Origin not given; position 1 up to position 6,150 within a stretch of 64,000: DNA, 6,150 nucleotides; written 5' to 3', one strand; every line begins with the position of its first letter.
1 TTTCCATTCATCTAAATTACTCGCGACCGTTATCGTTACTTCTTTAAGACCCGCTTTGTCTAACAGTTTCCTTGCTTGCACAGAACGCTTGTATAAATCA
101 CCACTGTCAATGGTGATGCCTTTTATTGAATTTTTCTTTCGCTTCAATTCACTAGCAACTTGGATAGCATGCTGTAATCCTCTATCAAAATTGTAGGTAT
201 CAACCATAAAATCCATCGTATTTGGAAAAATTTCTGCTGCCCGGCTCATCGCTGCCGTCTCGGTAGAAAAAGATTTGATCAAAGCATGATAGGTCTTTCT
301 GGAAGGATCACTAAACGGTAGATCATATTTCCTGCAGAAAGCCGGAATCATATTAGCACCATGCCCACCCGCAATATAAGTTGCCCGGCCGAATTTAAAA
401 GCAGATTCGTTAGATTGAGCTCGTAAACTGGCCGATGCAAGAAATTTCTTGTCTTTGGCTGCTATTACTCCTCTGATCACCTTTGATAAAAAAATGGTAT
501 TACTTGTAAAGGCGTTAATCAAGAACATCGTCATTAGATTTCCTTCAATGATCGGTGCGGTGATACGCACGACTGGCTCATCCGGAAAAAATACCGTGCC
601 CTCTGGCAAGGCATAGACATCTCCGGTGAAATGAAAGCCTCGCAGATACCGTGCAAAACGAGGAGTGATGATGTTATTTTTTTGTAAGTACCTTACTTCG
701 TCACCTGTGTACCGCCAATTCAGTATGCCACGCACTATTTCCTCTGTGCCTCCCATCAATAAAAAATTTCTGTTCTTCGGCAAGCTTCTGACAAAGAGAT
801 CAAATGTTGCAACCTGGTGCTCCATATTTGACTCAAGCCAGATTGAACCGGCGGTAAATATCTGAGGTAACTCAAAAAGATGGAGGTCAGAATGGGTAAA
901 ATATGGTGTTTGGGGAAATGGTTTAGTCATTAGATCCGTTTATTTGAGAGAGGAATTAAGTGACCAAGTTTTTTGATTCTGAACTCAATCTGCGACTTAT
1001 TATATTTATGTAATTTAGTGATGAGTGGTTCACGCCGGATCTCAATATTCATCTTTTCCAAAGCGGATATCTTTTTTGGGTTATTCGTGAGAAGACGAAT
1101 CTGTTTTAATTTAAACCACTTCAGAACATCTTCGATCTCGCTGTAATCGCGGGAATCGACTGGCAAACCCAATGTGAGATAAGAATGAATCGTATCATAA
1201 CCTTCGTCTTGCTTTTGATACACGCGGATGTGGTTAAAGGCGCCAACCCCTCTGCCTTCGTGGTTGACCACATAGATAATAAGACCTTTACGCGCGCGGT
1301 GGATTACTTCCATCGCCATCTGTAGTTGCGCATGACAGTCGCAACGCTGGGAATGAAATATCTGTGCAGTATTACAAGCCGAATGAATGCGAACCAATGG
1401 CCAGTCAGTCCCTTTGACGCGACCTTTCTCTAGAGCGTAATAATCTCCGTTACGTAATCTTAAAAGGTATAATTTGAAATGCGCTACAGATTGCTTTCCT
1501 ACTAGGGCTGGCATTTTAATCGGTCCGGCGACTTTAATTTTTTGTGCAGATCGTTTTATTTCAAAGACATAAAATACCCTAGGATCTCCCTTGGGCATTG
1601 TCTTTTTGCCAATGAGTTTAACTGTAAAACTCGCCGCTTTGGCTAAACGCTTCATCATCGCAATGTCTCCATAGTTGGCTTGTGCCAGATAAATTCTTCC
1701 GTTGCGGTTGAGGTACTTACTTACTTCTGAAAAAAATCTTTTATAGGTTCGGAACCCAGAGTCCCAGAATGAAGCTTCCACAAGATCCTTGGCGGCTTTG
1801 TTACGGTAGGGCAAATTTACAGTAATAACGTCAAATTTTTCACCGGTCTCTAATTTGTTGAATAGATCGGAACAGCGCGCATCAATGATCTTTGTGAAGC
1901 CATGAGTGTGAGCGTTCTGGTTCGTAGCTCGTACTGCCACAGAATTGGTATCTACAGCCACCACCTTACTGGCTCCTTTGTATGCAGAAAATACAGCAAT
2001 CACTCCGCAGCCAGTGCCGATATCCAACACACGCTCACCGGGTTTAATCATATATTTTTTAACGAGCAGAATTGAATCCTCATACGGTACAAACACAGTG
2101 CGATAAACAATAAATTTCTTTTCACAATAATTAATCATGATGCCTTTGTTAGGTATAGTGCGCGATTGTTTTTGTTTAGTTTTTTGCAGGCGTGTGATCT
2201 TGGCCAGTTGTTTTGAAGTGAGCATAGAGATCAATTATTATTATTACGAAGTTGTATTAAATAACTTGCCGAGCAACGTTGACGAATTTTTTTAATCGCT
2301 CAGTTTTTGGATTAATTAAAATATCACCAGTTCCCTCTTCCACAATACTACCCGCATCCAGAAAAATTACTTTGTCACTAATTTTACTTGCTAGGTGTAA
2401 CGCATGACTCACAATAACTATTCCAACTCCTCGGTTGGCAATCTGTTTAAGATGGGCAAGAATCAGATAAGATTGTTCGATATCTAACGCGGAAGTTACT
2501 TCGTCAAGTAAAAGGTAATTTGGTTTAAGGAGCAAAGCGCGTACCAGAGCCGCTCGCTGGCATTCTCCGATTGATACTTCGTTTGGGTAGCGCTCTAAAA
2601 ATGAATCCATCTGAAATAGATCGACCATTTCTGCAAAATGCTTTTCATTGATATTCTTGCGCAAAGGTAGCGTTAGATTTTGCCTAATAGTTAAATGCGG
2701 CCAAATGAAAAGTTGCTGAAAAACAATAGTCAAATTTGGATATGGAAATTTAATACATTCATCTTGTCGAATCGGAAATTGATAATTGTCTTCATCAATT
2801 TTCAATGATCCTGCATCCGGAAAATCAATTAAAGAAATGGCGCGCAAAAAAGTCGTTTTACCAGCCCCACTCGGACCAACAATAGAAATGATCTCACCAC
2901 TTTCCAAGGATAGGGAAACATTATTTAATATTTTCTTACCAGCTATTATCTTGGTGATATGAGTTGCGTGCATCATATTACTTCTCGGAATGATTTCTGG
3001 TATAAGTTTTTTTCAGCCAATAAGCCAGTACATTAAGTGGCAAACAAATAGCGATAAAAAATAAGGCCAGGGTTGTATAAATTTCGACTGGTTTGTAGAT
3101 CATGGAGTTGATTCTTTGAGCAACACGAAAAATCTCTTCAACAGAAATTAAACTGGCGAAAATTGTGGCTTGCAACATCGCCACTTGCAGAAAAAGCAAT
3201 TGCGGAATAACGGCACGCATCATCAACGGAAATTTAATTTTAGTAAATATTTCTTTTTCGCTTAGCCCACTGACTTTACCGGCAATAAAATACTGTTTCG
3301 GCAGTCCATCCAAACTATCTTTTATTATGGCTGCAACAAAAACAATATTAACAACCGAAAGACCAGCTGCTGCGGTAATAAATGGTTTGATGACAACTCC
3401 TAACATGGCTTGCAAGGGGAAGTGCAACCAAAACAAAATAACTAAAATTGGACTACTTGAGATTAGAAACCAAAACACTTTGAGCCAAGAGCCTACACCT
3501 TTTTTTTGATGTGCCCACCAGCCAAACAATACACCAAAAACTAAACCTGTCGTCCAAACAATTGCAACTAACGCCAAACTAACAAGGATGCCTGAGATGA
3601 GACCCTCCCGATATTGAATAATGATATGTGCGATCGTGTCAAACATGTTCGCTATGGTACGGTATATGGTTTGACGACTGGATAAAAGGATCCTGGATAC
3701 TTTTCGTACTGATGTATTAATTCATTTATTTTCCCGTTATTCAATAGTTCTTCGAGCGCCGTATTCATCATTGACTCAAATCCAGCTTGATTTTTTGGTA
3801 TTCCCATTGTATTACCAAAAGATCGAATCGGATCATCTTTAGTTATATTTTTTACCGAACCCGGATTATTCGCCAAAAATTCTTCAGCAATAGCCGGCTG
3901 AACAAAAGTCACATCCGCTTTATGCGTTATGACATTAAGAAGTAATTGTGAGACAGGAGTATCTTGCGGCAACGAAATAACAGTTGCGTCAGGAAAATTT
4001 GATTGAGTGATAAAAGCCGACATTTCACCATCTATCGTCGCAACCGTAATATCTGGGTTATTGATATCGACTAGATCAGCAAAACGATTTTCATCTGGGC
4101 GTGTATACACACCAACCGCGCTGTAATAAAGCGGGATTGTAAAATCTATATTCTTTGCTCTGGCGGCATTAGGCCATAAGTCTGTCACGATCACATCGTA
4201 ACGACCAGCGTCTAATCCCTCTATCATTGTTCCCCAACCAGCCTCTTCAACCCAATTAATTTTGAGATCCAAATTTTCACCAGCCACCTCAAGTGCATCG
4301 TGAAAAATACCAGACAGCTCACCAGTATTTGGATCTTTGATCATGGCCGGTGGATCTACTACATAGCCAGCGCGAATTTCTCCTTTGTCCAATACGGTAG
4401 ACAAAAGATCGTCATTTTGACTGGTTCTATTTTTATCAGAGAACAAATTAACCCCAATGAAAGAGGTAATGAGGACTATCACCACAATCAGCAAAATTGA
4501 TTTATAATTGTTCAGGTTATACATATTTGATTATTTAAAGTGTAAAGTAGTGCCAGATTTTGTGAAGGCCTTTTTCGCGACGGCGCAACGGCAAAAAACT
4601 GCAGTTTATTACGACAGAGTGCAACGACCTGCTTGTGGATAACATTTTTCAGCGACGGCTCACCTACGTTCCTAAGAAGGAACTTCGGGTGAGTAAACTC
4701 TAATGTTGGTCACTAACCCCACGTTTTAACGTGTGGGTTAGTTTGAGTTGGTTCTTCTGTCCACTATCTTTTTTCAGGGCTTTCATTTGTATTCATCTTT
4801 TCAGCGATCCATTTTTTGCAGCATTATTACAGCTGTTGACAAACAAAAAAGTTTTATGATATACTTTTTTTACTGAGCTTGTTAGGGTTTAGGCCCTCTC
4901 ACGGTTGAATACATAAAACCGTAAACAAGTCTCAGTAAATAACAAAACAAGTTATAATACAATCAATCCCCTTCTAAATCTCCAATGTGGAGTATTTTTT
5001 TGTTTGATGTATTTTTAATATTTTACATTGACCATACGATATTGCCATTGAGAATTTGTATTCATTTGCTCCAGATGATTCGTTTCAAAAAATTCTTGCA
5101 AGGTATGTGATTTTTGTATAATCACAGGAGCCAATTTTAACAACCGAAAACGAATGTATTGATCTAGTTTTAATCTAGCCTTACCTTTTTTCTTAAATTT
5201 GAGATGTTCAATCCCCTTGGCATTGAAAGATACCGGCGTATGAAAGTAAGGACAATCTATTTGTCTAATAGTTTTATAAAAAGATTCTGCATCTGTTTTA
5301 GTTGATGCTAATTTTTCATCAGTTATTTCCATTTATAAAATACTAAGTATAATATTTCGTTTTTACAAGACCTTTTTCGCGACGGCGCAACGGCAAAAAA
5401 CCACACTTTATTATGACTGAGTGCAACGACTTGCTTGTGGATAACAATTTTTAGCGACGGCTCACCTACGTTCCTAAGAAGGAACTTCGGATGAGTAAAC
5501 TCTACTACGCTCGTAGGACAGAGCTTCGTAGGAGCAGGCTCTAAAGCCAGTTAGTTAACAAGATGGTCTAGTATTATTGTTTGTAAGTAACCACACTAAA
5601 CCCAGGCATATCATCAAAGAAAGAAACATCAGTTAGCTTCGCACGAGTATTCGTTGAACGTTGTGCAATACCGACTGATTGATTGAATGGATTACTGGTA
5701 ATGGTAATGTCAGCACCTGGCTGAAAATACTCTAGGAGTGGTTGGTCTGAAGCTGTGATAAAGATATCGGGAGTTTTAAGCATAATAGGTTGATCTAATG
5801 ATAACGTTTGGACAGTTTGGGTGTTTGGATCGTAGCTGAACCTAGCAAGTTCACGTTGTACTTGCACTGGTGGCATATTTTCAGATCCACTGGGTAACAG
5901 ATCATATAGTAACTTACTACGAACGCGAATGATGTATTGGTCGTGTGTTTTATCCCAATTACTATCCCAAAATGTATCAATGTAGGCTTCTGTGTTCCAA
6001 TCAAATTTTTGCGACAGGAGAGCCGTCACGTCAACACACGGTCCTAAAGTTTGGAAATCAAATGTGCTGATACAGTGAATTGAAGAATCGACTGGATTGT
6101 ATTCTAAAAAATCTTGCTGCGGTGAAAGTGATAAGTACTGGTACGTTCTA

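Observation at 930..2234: Unusual fusion of a HemK/PrmC-type methyltransferase with GTP cyclohydrolase II, coupled to a divergent NAPRTase-like gene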

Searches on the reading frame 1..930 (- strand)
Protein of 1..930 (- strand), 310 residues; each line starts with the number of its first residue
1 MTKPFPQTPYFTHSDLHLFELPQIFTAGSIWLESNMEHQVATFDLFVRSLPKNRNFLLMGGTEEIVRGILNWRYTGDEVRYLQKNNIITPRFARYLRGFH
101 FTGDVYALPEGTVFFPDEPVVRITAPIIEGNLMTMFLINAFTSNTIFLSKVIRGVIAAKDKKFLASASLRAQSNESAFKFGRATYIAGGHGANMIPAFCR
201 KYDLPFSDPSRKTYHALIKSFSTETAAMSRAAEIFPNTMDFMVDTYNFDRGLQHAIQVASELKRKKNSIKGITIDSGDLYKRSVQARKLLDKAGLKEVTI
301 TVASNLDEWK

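Call 5: search_protein_families(library=pfam, proteins=[window:1-930:-], max_evalue=0.01)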
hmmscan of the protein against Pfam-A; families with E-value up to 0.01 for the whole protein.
window:1-930:- (310 aa): 1 family
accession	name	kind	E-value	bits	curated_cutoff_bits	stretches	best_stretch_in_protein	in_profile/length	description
PF17767.7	NAPRTase_N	-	2.2e-20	73.7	32.6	1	26-139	9-122/125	Nicotinate phosphoribosyltransferase (NAPRTase) N-terminal domain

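Call 6: search_protein_families(library=ncbifam, proteins=[window:1-930:-], max_evalue=0.01)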
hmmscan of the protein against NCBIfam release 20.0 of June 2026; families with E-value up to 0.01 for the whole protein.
window:1-930:- (310 aa): 9 families
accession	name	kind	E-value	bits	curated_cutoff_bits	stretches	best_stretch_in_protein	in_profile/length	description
TIGR01513.1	NAPRTase_put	equivalog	3.1e-72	243.9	297.4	1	31-309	15-289/452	nicotinate phosphoribosyltransferase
NF006696.0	PRK09243.1-3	equivalog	8.8e-71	238.9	503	1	28-310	24-299/451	nicotinate phosphoribosyltransferase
NF009131.0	PRK12484.1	equivalog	5e-70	236.5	330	1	31-308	21-292/455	nicotinate phosphoribosyltransferase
NF006695.0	PRK09243.1-2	equivalog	2.2e-66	224.5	469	1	25-309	15-296/480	nicotinate phosphoribosyltransferase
NF006694.0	PRK09243.1-1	equivalog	3.3e-47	161.3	663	1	30-308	21-294/485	nicotinate phosphoribosyltransferase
NF006697.0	PRK09243.1-4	equivalog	1.5e-46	159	776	1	20-308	14-295/488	nicotinate phosphoribosyltransferase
NF006698.0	PRK09243.1-5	equivalog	5.4e-45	154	531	1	33-309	32-297/440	nicotinate phosphoribosyltransferase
NF006415.0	PRK08662.1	equivalog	6.3e-12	44.9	243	1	103-308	70-272/381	nicotinate phosphoribosyltransferase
NF005529.0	PRK07188.1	equivalog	0.0015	17.5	378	0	104-276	79-243/358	nicotinate phosphoribosyltransferase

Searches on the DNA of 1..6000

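Call 81: search_rna_families(source=window, start=1, end=6000, threshold=evalue, max_evalue=1)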
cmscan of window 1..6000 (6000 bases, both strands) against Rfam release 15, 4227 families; matches with E-value up to 1: 1.
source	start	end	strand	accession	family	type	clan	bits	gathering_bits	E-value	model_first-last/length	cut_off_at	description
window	2090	2268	-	RF01402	STnc150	Gene; sRNA;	-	22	60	0.16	1-267/267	no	STnc150 Hfq binding RNA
